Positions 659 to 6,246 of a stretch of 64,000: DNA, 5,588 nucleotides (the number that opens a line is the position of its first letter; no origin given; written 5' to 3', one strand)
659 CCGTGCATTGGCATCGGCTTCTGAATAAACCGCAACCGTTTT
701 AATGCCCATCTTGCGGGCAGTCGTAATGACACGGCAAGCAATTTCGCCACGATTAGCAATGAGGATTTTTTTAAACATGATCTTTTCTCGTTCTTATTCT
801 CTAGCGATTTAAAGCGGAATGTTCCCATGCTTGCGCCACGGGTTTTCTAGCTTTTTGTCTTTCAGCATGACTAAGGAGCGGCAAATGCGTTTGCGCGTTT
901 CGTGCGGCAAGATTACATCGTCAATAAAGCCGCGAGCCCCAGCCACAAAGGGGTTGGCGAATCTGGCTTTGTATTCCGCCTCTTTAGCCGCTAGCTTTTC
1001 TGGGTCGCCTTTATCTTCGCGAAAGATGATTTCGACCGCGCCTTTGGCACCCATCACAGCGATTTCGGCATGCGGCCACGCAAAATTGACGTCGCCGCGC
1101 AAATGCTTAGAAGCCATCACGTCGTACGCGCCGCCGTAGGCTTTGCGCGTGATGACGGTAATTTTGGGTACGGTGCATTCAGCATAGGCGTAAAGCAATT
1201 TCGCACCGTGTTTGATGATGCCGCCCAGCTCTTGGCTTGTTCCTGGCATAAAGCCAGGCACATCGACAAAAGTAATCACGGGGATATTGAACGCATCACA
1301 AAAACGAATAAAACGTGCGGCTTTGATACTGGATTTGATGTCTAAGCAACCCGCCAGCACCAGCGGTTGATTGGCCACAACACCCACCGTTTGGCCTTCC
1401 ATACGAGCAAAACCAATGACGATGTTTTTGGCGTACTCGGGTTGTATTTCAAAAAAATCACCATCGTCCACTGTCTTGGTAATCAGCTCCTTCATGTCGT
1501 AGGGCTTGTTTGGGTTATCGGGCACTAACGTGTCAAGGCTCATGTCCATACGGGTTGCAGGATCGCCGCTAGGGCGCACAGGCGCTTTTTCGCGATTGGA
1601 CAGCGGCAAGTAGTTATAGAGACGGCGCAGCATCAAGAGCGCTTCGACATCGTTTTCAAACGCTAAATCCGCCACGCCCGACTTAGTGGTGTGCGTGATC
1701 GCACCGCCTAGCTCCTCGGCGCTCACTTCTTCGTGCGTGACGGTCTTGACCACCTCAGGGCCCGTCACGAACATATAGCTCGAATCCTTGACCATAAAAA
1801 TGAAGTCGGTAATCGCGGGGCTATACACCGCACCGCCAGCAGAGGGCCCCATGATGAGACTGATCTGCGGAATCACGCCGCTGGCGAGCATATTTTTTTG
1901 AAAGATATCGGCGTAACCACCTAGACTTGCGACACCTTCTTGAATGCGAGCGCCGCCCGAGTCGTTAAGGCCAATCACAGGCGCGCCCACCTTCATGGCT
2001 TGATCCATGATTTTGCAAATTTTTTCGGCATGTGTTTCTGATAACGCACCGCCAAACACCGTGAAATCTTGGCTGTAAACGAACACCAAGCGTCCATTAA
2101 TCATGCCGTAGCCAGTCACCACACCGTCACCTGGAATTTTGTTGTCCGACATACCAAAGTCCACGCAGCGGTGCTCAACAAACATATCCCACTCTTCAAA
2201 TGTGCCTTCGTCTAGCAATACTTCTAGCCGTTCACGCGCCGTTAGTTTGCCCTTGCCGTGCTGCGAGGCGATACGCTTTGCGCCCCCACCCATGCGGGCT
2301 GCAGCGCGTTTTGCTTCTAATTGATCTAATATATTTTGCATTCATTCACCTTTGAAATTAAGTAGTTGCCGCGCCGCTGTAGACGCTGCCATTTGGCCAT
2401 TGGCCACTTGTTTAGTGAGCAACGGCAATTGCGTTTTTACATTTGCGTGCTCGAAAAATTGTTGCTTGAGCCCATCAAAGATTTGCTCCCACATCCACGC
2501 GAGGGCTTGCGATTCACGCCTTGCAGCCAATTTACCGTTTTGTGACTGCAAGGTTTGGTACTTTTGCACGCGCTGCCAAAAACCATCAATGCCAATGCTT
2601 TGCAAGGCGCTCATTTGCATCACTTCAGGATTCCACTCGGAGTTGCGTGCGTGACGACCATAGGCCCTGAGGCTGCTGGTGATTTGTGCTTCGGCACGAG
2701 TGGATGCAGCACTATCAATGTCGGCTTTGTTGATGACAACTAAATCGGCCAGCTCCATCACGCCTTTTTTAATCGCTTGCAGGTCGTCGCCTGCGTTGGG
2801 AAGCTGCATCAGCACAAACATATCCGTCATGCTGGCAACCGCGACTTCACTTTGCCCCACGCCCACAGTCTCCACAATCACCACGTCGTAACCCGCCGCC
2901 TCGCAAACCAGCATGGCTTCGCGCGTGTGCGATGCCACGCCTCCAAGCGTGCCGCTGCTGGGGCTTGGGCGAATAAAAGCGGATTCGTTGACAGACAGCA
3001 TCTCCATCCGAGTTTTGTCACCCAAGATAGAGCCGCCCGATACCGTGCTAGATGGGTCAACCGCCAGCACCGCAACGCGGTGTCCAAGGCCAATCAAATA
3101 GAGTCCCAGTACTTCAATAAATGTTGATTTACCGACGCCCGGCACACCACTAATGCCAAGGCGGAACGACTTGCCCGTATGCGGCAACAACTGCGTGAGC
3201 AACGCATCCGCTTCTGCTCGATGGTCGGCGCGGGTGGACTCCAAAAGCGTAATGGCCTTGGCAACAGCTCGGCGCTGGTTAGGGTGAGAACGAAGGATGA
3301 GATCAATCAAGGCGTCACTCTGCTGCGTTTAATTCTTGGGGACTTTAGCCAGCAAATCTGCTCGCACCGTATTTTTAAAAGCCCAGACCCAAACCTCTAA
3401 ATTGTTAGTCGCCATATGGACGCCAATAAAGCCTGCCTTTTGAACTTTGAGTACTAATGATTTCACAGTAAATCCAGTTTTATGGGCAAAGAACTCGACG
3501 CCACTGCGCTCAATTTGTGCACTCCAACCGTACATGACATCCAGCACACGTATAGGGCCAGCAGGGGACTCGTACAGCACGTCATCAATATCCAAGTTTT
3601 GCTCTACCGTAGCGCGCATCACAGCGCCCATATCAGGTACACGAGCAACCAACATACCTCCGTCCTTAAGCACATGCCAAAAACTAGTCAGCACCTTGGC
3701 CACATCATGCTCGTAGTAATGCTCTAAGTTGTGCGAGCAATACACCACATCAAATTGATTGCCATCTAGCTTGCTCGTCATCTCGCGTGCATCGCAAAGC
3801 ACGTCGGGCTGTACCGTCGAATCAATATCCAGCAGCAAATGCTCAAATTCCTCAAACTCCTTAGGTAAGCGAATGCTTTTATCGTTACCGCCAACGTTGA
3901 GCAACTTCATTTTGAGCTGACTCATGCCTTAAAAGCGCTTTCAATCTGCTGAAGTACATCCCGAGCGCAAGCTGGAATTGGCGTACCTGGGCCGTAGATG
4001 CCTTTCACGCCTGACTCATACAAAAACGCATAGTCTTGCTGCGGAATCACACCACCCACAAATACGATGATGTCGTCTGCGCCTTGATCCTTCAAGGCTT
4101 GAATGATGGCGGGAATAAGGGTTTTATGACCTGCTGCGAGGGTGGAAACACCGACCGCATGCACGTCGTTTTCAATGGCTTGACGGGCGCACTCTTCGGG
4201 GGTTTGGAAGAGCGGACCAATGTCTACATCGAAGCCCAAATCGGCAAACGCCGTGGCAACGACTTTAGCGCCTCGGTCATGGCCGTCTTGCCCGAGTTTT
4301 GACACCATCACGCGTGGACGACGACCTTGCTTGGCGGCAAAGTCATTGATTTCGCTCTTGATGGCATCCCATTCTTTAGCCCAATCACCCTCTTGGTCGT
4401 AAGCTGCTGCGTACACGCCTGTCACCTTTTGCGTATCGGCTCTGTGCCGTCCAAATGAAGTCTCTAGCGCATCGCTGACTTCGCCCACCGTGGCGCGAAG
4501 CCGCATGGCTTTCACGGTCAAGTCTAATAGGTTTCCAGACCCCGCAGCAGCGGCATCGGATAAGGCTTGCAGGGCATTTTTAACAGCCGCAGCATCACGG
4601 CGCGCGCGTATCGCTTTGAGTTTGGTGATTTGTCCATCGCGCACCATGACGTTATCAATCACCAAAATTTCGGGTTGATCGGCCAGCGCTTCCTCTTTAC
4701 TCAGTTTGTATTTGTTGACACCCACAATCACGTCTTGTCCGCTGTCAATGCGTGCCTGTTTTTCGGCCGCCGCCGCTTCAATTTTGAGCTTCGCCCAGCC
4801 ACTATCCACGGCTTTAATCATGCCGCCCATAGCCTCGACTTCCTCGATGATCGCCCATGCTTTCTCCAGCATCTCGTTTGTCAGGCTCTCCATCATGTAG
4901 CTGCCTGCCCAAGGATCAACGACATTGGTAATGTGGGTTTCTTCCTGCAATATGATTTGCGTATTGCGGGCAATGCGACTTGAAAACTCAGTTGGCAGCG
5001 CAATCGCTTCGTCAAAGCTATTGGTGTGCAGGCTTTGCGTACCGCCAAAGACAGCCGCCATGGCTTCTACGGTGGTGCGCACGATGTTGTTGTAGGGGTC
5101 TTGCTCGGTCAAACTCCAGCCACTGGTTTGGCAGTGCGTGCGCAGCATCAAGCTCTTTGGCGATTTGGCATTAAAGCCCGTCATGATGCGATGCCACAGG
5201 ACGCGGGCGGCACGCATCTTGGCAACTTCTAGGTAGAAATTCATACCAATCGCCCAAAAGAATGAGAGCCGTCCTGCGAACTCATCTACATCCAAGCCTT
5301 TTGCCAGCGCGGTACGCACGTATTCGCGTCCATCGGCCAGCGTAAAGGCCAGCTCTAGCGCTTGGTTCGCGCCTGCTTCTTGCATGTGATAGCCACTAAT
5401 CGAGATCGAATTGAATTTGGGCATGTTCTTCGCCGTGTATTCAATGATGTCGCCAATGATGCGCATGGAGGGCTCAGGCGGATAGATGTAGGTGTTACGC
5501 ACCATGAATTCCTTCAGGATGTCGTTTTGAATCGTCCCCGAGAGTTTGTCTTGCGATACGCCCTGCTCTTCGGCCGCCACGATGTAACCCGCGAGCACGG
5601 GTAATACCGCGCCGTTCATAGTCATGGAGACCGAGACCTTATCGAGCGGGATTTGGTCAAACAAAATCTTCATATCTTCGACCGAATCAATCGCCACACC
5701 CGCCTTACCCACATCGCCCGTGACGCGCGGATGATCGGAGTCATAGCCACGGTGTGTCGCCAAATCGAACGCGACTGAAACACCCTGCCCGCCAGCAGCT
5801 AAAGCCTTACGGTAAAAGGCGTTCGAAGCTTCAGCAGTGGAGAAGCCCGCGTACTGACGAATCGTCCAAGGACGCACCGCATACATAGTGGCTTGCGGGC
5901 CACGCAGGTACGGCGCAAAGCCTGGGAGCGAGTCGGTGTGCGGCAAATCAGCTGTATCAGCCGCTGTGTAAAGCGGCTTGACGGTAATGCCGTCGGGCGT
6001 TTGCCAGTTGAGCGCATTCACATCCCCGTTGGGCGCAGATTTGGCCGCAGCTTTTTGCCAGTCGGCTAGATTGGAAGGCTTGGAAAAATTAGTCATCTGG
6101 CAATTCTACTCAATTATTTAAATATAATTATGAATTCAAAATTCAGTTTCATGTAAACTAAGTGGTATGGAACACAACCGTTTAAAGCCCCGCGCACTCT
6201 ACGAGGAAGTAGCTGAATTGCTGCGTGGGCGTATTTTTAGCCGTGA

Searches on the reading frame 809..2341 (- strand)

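Call 42: search_protein_families(library=pfam, proteins=[window:809-2341:-], max_evalue=0.0001)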
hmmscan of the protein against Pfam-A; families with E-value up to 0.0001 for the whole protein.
window:809-2341:- (510 aa): 2 families
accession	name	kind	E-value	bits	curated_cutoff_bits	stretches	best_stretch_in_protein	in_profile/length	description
PF01039.27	Carboxyl_trans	-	4.2e-203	675.9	22.3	1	27-508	2-493/493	Carboxyl transferase domain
PF03255.19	ACCA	-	6.9e-15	55.5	23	1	336-444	131-235/310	Acetyl co-enzyme A carboxylase carboxyltransferase-like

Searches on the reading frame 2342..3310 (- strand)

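Call 42: search_protein_families(library=pfam, proteins=[window:2342-3310:-], max_evalue=0.0001)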
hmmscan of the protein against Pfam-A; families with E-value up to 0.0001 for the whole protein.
window:2342-3310:- (322 aa): 1 family
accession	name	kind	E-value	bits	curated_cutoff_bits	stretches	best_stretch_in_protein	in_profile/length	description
PF03308.22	MeaB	-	7.9e-109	363.3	23.1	1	17-288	2-271/273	Methylmalonyl Co-A mutase-associated GTPase MeaB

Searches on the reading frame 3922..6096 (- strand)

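Call 42: search_protein_families(library=pfam, proteins=[window:3922-6096:-], max_evalue=0.0001)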
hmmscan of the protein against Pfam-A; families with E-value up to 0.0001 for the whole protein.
window:3922-6096:- (724 aa): 2 families
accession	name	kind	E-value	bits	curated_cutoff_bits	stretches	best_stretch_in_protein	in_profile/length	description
PF01642.28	MM_CoA_mutase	-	1.8e-238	792.7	22.1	1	32-549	1-512/512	Methylmalonyl-CoA mutase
PF02310.24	B12-binding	-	2.7e-20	72.8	32.1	1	595-705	2-114/121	B12 binding domain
